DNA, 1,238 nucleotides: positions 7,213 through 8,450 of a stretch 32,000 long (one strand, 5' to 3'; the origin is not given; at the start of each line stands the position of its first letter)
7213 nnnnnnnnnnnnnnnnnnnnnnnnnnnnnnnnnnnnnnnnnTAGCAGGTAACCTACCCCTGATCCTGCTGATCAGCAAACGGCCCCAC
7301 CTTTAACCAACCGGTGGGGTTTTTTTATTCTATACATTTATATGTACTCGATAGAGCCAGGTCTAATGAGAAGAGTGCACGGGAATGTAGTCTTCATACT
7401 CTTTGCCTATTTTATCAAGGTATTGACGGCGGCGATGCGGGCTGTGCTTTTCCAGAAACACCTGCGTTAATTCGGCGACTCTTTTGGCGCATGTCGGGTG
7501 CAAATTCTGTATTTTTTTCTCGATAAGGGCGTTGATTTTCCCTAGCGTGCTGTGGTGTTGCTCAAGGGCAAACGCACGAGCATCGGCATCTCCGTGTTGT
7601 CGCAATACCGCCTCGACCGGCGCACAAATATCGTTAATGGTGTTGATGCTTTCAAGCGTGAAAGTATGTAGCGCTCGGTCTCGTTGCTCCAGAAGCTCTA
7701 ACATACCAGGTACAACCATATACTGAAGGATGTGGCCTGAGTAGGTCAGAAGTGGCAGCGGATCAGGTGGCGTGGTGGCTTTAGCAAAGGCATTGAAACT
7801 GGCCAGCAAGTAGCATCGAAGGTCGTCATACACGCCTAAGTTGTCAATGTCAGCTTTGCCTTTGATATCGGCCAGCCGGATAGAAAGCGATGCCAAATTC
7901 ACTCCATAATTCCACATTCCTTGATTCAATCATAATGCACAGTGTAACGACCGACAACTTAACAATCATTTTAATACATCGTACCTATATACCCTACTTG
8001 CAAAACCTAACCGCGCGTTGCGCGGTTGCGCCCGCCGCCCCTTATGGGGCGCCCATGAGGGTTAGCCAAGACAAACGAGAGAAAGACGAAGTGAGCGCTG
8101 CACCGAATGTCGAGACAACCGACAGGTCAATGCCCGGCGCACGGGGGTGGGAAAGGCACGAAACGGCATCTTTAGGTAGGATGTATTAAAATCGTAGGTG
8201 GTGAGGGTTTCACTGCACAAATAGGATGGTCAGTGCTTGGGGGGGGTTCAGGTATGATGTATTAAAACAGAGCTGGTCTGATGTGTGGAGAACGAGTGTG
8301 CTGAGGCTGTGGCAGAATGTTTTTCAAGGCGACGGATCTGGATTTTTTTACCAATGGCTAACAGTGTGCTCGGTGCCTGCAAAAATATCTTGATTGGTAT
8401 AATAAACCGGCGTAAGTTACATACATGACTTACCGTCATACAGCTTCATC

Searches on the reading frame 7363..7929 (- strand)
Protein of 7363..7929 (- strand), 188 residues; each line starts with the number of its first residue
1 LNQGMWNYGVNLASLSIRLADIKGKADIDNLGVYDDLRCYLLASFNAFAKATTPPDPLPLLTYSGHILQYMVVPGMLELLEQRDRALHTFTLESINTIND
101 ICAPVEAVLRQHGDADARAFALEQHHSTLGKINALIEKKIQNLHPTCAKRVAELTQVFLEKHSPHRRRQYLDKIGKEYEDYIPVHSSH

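Call 10: search_protein_families(library=pfam, proteins=[window:7363-7929:-], max_evalue=0.001)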
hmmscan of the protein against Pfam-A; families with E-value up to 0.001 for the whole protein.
window:7363-7929:- (188 aa): 0 families

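Call 75: search_protein_families(library=ncbifam, proteins=[window:7363-7929:-], max_evalue=0.001)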
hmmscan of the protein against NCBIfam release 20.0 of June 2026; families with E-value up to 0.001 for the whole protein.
window:7363-7929:- (188 aa): 0 families
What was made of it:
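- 7363..7929 (-): hyp188: conserved gene of unknown function, transcribed divergently from the Ter(-) arm. It has no Pfam or NCBIfam hit (calls 10, 75).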

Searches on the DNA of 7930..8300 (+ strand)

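Call 104: search_dna_similar(query=window:7930-8300:+, collection=plasmids, mode=distant, max_rows=10)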
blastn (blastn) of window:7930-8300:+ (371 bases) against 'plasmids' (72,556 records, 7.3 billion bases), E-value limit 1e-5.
No match.
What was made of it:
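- Tried and rejected: None was found (call 104).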
